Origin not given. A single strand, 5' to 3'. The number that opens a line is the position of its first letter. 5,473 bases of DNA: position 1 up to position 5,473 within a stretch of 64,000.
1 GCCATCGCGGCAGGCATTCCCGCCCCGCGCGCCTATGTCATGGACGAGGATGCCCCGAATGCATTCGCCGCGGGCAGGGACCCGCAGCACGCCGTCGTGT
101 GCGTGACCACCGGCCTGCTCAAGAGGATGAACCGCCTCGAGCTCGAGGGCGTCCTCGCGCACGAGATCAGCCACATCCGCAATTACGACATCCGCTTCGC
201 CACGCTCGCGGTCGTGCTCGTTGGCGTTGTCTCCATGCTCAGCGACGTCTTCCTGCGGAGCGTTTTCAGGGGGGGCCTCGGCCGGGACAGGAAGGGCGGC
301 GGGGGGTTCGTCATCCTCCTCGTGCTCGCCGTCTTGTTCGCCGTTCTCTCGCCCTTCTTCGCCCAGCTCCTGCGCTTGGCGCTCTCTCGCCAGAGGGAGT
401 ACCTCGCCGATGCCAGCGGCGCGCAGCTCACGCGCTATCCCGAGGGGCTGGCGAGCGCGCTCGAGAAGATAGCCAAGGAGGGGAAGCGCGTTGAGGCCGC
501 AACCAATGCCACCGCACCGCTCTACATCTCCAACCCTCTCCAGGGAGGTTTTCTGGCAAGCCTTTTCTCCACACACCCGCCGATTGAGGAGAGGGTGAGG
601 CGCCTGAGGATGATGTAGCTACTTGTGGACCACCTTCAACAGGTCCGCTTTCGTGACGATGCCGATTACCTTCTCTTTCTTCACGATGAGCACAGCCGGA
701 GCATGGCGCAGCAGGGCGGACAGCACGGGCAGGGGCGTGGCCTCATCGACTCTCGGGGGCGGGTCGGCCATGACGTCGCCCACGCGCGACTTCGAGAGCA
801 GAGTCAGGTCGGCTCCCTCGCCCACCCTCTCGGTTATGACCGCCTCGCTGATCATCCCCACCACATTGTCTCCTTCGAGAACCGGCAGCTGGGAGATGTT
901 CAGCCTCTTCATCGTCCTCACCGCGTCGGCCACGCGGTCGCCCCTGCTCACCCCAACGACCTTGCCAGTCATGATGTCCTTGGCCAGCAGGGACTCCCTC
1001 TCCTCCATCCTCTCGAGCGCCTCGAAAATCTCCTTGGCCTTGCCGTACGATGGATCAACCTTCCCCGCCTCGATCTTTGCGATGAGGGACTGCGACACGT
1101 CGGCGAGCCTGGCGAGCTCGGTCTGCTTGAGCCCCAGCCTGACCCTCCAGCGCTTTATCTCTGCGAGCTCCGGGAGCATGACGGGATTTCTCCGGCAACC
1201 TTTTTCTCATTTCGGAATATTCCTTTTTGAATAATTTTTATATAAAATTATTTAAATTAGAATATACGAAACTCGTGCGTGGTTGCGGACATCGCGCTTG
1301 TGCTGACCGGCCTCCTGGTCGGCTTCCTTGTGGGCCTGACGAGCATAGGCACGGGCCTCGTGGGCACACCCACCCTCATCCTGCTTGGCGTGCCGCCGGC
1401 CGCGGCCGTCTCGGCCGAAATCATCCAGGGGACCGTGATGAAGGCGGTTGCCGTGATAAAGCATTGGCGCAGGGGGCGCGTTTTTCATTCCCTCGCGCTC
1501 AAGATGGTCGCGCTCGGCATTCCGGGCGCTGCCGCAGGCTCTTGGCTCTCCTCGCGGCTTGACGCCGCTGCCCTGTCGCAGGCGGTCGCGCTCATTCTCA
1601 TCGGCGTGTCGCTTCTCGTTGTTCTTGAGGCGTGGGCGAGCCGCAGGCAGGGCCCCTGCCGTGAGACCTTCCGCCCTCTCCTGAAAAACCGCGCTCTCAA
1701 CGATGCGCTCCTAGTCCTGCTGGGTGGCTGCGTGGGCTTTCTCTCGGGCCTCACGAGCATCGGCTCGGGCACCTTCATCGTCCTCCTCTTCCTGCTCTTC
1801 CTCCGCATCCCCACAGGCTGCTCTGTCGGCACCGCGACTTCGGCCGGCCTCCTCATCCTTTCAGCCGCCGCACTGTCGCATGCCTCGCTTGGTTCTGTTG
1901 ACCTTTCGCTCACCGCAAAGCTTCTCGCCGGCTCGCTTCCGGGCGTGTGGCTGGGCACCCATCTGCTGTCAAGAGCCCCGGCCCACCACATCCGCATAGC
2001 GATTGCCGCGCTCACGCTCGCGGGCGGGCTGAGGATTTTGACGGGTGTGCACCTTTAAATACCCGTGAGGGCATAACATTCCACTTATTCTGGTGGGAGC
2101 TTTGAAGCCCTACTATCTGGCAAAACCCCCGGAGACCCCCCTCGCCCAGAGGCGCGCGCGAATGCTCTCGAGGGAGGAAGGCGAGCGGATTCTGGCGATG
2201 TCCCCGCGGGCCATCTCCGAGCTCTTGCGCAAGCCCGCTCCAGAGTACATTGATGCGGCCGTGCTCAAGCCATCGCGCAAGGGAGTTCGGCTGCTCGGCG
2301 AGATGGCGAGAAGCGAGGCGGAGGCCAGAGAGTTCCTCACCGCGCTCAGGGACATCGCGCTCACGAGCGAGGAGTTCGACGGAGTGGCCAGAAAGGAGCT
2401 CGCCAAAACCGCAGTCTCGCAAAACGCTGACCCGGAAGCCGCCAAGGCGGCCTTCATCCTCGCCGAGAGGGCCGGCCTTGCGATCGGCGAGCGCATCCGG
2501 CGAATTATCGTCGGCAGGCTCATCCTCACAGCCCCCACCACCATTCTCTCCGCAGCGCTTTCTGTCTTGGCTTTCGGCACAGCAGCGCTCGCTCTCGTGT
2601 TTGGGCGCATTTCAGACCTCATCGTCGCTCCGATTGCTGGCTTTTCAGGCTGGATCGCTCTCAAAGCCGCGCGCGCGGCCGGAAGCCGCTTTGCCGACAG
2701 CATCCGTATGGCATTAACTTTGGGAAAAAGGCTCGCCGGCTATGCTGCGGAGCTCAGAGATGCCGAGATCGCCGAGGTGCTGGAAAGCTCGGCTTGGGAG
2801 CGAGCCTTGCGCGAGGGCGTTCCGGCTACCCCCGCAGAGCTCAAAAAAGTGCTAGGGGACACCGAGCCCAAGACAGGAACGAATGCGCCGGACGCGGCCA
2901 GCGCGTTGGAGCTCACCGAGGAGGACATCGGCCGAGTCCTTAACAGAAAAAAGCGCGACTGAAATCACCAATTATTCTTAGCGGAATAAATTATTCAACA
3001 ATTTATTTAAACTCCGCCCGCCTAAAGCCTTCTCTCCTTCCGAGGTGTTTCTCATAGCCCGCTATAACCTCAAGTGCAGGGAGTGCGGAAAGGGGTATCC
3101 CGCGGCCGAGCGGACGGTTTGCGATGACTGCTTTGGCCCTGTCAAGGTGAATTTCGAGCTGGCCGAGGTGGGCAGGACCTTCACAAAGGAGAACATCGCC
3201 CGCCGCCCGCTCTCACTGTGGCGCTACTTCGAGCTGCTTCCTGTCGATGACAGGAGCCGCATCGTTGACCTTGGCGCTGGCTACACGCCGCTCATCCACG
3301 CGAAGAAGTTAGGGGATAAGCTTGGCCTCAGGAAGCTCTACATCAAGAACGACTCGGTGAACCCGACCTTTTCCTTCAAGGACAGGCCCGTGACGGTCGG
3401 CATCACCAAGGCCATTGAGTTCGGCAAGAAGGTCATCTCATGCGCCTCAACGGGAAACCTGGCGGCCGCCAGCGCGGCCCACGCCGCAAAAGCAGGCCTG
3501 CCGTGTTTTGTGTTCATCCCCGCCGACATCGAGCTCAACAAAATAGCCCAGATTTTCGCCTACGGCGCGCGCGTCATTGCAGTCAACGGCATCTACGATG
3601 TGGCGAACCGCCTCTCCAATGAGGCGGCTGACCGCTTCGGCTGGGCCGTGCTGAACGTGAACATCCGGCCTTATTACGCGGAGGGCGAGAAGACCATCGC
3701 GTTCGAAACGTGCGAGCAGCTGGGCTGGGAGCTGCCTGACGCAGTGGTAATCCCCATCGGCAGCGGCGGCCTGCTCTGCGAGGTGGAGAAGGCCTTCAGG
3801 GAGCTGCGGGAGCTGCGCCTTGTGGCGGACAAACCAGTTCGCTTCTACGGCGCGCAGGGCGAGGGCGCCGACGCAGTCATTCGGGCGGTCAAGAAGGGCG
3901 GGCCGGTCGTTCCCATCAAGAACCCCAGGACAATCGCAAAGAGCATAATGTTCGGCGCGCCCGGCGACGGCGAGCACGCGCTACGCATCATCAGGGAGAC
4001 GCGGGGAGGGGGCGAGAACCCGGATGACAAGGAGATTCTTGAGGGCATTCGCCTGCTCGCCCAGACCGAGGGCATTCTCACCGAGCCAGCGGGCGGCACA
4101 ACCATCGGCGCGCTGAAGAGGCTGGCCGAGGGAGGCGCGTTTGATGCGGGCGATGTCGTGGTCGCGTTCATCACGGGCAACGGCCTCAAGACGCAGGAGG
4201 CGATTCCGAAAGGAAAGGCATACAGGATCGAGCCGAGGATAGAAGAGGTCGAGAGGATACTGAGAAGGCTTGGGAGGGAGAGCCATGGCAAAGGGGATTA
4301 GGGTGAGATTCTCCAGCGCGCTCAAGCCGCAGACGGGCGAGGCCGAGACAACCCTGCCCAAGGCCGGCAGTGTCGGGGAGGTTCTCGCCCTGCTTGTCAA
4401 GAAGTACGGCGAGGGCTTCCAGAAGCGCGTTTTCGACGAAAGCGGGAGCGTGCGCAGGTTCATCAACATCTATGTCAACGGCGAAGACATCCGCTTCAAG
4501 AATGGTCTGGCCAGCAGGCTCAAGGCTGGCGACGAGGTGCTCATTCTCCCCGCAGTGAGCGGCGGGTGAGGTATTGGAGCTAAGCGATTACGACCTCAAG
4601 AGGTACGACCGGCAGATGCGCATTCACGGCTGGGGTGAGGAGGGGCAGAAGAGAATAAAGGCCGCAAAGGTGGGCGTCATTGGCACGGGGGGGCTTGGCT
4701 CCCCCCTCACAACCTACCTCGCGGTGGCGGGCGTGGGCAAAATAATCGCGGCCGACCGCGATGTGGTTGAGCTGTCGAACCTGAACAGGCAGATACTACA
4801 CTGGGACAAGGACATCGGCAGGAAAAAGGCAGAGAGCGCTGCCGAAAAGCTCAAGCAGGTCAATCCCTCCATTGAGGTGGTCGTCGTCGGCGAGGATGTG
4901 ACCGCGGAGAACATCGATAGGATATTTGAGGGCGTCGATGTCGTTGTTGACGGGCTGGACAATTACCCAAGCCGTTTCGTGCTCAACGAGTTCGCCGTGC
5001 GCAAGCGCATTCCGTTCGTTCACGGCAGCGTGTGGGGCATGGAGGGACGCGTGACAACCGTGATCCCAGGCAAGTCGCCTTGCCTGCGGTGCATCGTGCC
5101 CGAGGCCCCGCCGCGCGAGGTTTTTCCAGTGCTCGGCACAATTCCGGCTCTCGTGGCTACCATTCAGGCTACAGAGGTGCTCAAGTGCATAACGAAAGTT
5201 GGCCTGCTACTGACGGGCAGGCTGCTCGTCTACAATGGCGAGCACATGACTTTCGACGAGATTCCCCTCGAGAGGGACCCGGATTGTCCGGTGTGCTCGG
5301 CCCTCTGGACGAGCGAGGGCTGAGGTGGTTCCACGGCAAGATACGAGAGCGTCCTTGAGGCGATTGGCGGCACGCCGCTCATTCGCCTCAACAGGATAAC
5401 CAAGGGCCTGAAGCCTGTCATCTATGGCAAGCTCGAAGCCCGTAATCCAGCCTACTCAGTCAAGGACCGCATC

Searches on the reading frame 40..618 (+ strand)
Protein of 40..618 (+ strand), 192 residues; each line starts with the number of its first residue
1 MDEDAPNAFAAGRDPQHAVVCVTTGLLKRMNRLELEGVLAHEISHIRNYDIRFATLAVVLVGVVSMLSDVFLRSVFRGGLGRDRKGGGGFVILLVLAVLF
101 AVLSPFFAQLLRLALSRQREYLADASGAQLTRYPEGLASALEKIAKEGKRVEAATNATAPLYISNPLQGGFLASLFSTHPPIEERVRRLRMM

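Call 13: search_protein_families(library=pfam, proteins=[window:40-618:+], max_evalue=1)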
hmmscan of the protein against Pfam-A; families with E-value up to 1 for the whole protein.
window:40-618:+ (192 aa): 3 families
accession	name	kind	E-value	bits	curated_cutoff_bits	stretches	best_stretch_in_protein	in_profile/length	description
PF01435.24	Peptidase_M48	-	4e-29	102.2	20.3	1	3-190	33-183/186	Peptidase family M48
PF05569.17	Peptidase_M56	-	0.00086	19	31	1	19-60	177-218/296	BlaR1 peptidase M56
PF18958.6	DUF5700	-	0.18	11.6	25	1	17-53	112-148/283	Putative zinc dependent peptidase (DUF5700)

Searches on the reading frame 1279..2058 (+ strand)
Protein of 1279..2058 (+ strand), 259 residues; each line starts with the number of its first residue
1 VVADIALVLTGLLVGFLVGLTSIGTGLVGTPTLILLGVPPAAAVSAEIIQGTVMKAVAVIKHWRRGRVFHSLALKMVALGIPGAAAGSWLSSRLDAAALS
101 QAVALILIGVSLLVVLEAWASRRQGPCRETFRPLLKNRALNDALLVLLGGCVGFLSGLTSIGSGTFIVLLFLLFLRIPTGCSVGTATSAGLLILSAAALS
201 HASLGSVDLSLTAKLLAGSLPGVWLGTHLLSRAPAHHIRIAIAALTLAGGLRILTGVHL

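Call 5: search_protein_families(library=pfam, proteins=[window:1279-2058:+], max_evalue=0.01)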
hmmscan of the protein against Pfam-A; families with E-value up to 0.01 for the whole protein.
window:1279-2058:+ (259 aa): 1 family
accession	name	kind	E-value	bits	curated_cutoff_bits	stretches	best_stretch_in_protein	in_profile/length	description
PF01925.25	TauE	-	3.4e-43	148.5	32.6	1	7-252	1-236/237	Sulfite exporter TauE/SafE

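Call 6: search_protein_families(library=ncbifam, proteins=[window:1279-2058:+], max_evalue=0.01)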
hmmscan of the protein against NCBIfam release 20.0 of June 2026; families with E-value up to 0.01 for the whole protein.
window:1279-2058:+ (259 aa): 1 family
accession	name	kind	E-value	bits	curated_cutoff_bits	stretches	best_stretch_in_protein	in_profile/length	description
NF007909.0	PRK10621.1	equivalog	3.2e-08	33.3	383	1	7-246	15-243/266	hypothetical protein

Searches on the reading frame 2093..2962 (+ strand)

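Call 5: search_protein_families(library=pfam, proteins=[window:2093-2962:+], max_evalue=0.01)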
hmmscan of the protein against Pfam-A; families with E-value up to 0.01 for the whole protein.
window:2093-2962:+ (289 aa): 0 families

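Call 6: search_protein_families(library=ncbifam, proteins=[window:2093-2962:+], max_evalue=0.01)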
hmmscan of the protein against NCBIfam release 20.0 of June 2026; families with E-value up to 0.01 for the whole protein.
window:2093-2962:+ (289 aa): 0 families

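Call 13: search_protein_families(library=pfam, proteins=[window:2093-2962:+], max_evalue=1)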
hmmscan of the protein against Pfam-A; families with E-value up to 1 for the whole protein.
window:2093-2962:+ (289 aa): 1 family
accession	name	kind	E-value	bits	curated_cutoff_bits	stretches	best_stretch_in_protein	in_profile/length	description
PF02376.21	CUT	-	0.12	12.8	24.4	0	30-50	29-49/79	CUT domain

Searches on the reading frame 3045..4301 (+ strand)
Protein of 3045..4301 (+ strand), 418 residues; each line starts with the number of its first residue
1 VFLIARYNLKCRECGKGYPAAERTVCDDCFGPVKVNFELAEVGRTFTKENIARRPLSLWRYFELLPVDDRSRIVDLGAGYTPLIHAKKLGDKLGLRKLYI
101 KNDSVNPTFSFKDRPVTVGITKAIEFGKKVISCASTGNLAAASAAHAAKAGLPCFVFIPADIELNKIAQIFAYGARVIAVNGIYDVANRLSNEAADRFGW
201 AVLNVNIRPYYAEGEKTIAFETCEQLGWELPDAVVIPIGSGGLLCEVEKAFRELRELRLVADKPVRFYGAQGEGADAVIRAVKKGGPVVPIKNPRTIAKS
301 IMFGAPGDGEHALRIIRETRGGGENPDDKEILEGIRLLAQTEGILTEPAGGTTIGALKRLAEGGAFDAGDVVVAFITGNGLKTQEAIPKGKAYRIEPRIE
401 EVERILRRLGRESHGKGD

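Call 5: search_protein_families(library=pfam, proteins=[window:3045-4301:+], max_evalue=0.01)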
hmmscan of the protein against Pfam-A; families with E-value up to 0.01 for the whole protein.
window:3045-4301:+ (418 aa): 2 families
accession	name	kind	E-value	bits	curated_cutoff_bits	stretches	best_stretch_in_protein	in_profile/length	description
PF00291.31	PALP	-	2.5e-71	240.8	35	1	75-378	2-295/295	Pyridoxal-phosphate dependent enzyme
PF05810.19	NinF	-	0.0042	17.4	27.5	1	10-33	1-24/25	NinF protein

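Call 6: search_protein_families(library=ncbifam, proteins=[window:3045-4301:+], max_evalue=0.01)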
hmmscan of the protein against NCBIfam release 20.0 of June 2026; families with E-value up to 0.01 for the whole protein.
window:3045-4301:+ (418 aa): 46 families (the best 25 are shown)
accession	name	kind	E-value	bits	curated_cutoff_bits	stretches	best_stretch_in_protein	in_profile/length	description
NF006050.0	PRK08197.1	equivalog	3.2e-87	292.9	303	1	8-390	8-391/406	threonine synthase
TIGR00260.1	thrC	equivalog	4.4e-85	285.8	167.1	1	59-385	2-340/340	threonine synthase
NF004170.0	PRK05638.1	equivalog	3.6e-59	200.5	421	1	9-389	2-364/442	threonine synthase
NF006205.0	PRK08329.1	equivalog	8e-41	140.2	358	1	9-383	2-346/347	threonine synthase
NF005035.0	PRK06450.1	equivalog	3.2e-39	134.7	301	1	8-383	3-337/338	threonine synthase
NF004996.0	PRK06381.1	equivalog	1.2e-37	129.7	266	1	78-379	13-317/319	threonine synthase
TIGR01127.1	ilvA_1Cterm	equivalog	5.1e-26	91.5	378.75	1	81-358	1-266/380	threonine ammonia-lyase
NF006094.0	PRK08246.1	subfamily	5.2e-24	85.2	331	1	81-358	24-283/310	serine/threonine dehydratase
NF006390.0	PRK08639.1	equivalog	3.3e-23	82.3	421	1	80-379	25-313/418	threonine ammonia-lyase IlvA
NF005292.0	PRK06815.1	equivalog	3.8e-20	72.2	371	1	80-363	21-293/320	threonine/serine dehydratase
NF005680.0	PRK07476.1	equivalog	9.3e-20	70.8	413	1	78-383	21-313/326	hydroxyectoine utilization dehydratase EutB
NF005600.0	PRK07334.1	equivalog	3.5e-19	68.7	496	1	81-373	29-305/408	threonine ammonia-lyase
TIGR02079.1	THD1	equivalog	3.6e-18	65.5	440.55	1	80-379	16-305/410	threonine ammonia-lyase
NF006455.0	PRK08813.1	equivalog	1.4e-16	60.7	489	1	81-307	40-245/374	threonine dehydratase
NF006674.0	PRK09224.1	subfamily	1.5e-16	60.2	577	1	78-378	23-311/508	threonine ammonia-lyase IlvA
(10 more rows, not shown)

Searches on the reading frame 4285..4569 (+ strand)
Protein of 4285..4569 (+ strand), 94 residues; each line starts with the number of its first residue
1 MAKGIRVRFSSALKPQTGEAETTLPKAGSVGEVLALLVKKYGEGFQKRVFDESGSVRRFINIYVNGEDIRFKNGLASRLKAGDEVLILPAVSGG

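Call 13: search_protein_families(library=pfam, proteins=[window:4285-4569:+], max_evalue=1)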
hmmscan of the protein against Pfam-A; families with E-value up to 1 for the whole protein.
window:4285-4569:+ (94 aa): 3 families
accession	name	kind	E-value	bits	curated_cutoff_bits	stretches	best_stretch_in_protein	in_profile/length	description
PF02597.26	ThiS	-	1e-14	55.3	22.5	1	7-94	1-76/76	ThiS family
PF09138.17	Urm1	-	0.0014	19.4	21.8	1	26-94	29-96/96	Urm1 (Ubiquitin related modifier)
PF11144.14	DUF2920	-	0.0046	16.6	24.7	1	26-73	191-237/400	Protein of unknown function (DUF2920)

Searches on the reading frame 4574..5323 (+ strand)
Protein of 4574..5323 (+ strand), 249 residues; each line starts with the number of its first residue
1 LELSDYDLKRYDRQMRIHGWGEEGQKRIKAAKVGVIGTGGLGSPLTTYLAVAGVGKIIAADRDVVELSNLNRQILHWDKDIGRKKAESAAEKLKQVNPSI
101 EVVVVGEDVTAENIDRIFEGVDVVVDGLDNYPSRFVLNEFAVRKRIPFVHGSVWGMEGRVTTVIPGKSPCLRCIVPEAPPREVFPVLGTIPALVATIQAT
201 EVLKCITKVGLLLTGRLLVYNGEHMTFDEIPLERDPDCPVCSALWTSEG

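Call 5: search_protein_families(library=pfam, proteins=[window:4574-5323:+], max_evalue=0.01)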
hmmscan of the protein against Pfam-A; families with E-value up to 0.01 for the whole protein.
window:4574-5323:+ (249 aa): 4 families
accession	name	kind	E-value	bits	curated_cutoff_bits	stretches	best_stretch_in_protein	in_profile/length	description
PF00899.27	ThiF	-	2e-75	253.4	28.1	1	11-240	1-238/238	ThiF family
PF02826.25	2-Hacid_dh_C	-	3e-05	23.9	25.1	1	8-65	11-70/178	D-isomer specific 2-hydroxyacid dehydrogenase, NAD binding domain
PF03435.24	Sacchrp_dh_NADP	-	0.0029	18.4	25.1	0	33-153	1-100/129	Saccharopine dehydrogenase NADP binding domain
PF01488.26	Shikimate_DH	-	0.0096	16.4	24.3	0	26-74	8-56/138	Shikimate / quinate 5-dehydrogenase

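Call 6: search_protein_families(library=ncbifam, proteins=[window:4574-5323:+], max_evalue=0.01)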
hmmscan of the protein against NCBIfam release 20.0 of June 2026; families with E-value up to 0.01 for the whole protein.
window:4574-5323:+ (249 aa): 29 families (the best 25 are shown)
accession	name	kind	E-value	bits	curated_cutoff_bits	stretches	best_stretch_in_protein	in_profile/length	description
NF006444.0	PRK08762.1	equivalog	2.9e-82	276.4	449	1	4-243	121-369/387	molybdopterin-synthase adenylyltransferase MoeB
NF047750.1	SAMPActivE1UbaA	equivalog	2.5e-72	243.5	450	1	3-242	5-249/270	SAMP-activating enzyme E1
NF006204.0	PRK08328.1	equivalog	3.2e-71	239.6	339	1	3-229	2-228/231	hypothetical protein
NF004281.0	PRK05690.1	subfamily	1.6e-66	224.1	266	1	2-242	4-249/250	molybdopterin-synthase adenylyltransferase MoeB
NF005902.0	PRK07878.1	equivalog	4e-64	216.9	647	1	2-244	14-266/392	adenylyltransferase/sulfurtransferase MoeZ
NF005646.0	PRK07411.1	equivalog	3.5e-63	214.1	633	1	2-244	10-258/390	molybdopterin-synthase adenylyltransferase MoeB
TIGR02356.1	adenyl_thiF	equivalog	1.3e-62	210.8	275.25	1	10-205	1-202/203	thiazole biosynthesis adenylyltransferase ThiF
TIGR02355.1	moeB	equivalog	3.8e-53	180.4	376.55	1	8-241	2-240/240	molybdopterin-synthase adenylyltransferase MoeB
NF004111.0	PRK05600.1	equivalog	2e-52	178.6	437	1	1-247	12-267/371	ThiF family adenylyltransferase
NF009123.0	PRK12475.1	subfamily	5.5e-48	164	510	1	9-243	3-245/338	MoeB/ThiF family adenylyltransferase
NF006395.0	PRK08644.1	equivalog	6.9e-32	110.8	159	1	21-152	21-153/215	sulfur carrier protein ThiS adenylyltransferase ThiF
NF006077.0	PRK08223.1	equivalog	1.3e-27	96.6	266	1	15-164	12-164/296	hypothetical protein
TIGR02354.1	thiF_fam2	equivalog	5.3e-26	91.7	152.2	1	21-137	12-127/200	thiamine biosynthesis protein ThiF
NF011696.0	PRK15116.1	equivalog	2.8e-22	79.7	304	1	3-151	5-152/268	tRNA cyclic N6-threonylcarbamoyladenosine(37) synthase TcdA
TIGR01408.1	Ube1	subfamily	2.3e-21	75.3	750.05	1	9-185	400-581/1008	ubiquitin-activating enzyme E1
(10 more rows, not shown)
